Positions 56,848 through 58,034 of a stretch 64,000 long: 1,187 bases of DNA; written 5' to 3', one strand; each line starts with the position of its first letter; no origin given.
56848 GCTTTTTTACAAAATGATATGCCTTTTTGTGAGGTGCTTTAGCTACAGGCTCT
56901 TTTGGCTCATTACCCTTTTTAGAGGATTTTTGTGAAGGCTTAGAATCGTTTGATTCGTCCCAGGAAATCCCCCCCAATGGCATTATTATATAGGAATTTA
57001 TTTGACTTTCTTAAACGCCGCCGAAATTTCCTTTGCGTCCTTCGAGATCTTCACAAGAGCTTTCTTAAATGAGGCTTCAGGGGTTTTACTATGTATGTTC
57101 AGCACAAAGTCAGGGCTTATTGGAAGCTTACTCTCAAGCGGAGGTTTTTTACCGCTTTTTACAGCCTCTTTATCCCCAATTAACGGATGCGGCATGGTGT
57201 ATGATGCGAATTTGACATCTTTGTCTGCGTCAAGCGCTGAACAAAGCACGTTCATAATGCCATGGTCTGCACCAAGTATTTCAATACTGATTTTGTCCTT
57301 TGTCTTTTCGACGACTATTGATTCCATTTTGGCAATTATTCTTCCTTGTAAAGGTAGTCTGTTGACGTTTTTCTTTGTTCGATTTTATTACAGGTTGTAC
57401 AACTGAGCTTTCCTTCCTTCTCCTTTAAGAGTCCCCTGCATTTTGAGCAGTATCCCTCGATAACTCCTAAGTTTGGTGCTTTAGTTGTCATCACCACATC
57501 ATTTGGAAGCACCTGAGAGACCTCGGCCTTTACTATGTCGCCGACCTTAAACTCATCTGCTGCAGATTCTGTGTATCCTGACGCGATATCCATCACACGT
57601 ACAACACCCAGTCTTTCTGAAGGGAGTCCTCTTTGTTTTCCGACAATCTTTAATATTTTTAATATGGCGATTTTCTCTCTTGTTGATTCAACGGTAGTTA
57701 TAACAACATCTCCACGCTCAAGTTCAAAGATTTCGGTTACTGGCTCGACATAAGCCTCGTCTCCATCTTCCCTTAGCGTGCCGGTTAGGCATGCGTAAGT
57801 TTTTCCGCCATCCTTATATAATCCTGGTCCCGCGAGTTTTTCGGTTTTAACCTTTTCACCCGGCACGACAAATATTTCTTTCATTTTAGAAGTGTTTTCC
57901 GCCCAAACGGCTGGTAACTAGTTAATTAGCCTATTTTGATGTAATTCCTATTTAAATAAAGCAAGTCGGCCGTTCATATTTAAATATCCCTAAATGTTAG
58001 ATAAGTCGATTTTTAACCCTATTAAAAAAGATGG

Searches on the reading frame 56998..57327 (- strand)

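Call 20: search_protein_families(library=pfam, proteins=[window:56998-57327:-], max_evalue=0.001)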
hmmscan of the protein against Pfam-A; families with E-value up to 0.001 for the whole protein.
window:56998-57327:- (109 aa): 1 family
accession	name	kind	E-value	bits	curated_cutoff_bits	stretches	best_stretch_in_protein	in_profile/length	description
PF13656.11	RNA_pol_L_2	-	4.6e-14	52.3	27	1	13-102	2-73/75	RNA polymerase Rpb3/Rpb11 dimerisation domain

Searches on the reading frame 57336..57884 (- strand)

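Call 20: search_protein_families(library=pfam, proteins=[window:57336-57884:-], max_evalue=0.001)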
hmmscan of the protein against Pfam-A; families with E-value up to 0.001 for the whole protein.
window:57336-57884:- (182 aa): 1 family
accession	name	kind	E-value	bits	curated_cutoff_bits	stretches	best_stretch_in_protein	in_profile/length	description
PF14382.12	ECR1_N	-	1.4e-05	25.2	27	1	5-38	1-36/38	Exosome complex exonuclease RRP4 N-terminal region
